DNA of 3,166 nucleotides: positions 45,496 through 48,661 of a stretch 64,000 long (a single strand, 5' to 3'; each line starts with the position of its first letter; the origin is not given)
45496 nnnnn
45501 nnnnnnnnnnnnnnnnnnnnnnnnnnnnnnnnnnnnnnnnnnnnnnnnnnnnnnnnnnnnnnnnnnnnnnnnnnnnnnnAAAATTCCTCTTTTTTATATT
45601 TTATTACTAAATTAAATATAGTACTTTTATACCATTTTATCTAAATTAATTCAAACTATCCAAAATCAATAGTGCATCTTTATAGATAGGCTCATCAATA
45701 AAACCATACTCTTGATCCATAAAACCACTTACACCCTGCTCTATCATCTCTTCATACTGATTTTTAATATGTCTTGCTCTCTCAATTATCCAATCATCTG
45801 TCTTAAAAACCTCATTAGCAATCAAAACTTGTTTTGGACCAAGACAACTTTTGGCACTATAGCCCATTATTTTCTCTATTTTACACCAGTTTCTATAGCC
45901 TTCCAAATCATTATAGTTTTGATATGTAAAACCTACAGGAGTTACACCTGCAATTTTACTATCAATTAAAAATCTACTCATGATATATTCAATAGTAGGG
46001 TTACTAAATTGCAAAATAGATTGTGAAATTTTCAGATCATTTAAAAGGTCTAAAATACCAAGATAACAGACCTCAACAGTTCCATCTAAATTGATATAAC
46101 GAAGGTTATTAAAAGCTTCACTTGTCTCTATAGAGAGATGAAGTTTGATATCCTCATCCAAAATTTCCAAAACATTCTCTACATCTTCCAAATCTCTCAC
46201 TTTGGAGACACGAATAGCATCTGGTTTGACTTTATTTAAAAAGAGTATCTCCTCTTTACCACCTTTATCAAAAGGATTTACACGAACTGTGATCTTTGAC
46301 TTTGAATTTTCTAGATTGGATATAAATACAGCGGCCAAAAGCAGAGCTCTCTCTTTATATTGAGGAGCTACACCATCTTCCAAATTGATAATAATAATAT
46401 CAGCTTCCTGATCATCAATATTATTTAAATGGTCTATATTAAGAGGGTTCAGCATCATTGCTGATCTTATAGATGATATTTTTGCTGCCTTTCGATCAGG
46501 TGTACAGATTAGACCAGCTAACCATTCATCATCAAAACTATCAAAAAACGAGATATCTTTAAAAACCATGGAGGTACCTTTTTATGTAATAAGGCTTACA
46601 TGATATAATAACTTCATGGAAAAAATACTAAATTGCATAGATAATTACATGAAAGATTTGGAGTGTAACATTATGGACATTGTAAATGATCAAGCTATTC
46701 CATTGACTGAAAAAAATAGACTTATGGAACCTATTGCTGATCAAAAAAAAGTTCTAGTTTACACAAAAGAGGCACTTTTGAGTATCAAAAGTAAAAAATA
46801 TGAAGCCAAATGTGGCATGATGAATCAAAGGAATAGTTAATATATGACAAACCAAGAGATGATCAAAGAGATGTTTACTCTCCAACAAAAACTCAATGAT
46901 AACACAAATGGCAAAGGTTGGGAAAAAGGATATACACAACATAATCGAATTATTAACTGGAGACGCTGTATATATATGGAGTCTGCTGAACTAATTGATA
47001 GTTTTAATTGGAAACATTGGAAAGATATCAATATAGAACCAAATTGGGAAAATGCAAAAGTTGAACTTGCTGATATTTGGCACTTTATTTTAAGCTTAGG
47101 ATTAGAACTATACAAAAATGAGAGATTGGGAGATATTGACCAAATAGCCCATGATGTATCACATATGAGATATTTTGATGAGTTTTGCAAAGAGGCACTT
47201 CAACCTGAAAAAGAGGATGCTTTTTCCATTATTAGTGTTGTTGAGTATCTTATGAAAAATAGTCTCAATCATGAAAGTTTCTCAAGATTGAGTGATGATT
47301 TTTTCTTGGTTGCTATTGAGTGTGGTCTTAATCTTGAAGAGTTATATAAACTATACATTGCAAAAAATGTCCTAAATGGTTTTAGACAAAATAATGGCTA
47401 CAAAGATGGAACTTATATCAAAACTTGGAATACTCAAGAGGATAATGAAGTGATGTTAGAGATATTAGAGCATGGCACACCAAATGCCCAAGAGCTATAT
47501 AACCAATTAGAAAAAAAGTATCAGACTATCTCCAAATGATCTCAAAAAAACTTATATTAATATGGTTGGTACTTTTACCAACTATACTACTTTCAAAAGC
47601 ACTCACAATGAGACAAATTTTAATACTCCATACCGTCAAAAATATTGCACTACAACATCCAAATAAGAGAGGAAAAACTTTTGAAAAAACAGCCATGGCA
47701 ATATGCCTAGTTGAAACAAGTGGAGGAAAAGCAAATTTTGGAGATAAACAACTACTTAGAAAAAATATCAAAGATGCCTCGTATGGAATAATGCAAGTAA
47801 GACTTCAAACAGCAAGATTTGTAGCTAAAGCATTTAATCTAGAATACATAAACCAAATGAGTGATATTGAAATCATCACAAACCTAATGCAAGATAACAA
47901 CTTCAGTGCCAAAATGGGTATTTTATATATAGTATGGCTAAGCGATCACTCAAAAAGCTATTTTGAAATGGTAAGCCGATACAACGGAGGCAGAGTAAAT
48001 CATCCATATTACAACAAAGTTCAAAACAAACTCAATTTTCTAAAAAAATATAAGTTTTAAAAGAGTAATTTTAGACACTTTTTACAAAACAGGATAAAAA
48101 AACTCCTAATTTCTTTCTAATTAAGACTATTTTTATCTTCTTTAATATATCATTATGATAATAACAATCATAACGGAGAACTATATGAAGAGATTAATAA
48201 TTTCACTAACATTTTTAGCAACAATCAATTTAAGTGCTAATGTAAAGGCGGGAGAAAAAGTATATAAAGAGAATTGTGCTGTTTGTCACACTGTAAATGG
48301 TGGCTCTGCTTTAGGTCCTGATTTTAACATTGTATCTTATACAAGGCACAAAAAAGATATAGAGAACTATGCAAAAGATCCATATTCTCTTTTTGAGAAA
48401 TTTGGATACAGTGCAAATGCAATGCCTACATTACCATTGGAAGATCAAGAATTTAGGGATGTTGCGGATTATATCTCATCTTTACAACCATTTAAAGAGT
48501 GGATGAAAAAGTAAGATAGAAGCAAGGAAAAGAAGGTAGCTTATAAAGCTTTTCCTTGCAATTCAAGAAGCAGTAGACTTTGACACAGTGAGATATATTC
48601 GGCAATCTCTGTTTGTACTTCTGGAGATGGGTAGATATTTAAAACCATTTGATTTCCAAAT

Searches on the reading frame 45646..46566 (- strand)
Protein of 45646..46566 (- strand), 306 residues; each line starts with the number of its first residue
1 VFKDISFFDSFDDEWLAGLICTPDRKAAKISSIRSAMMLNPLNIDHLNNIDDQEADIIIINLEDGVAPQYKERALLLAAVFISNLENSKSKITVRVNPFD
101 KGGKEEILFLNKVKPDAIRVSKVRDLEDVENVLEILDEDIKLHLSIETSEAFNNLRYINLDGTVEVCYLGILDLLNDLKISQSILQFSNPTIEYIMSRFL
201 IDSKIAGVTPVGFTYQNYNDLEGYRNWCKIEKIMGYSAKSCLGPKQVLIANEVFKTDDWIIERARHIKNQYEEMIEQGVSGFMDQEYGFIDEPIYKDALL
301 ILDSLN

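Call 77: search_protein_families(library=pfam, proteins=[window:45646-46566:-], max_evalue=0.00001)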
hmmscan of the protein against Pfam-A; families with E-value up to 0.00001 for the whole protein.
window:45646-46566:- (306 aa): 1 family
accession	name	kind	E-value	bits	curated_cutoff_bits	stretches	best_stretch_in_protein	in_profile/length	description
PF03328.21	HpcH_HpaI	-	2.2e-16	60.3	25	1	40-243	7-220/221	HpcH/HpaI aldolase/citrate lyase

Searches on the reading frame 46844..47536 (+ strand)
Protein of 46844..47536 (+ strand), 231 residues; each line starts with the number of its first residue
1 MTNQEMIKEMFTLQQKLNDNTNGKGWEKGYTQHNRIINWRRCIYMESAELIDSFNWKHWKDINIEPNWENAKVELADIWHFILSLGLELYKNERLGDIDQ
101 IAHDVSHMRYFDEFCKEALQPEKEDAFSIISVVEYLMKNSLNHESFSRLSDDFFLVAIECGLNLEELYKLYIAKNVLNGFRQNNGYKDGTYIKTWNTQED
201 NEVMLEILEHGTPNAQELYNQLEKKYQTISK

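Call 26: search_protein_families(library=pfam, proteins=[window:46844-47536:+], max_evalue=0.001)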
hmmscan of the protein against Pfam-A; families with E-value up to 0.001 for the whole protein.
window:46844-47536:+ (231 aa): 1 family
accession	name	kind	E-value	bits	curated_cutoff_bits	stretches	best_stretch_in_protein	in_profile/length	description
PF08761.16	dUTPase_2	-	1.2e-30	107.4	22.9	1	7-186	2-162/162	dUTPase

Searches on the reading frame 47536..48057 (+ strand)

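Call 26: search_protein_families(library=pfam, proteins=[window:47536-48057:+], max_evalue=0.001)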
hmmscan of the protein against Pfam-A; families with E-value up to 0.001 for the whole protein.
window:47536-48057:+ (174 aa): 1 family
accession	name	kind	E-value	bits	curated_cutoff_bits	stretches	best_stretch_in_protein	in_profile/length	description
PF01464.25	SLT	-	3.8e-05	23.7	21.3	1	46-164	10-109/117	Transglycosylase SLT domain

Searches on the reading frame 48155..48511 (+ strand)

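Call 77: search_protein_families(library=pfam, proteins=[window:48155-48511:+], max_evalue=0.00001)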
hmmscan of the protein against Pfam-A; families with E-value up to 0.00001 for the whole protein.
window:48155-48511:+ (119 aa): 2 families
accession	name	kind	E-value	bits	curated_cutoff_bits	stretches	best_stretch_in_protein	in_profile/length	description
PF00034.26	Cytochrom_C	-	7.4e-12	46.9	21.3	1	30-110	1-89/90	Cytochrome c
PF13442.11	Cytochrome_CBB3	-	3.9e-09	37.2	27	1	28-107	1-68/68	Cytochrome C oxidase, cbb3-type, subunit III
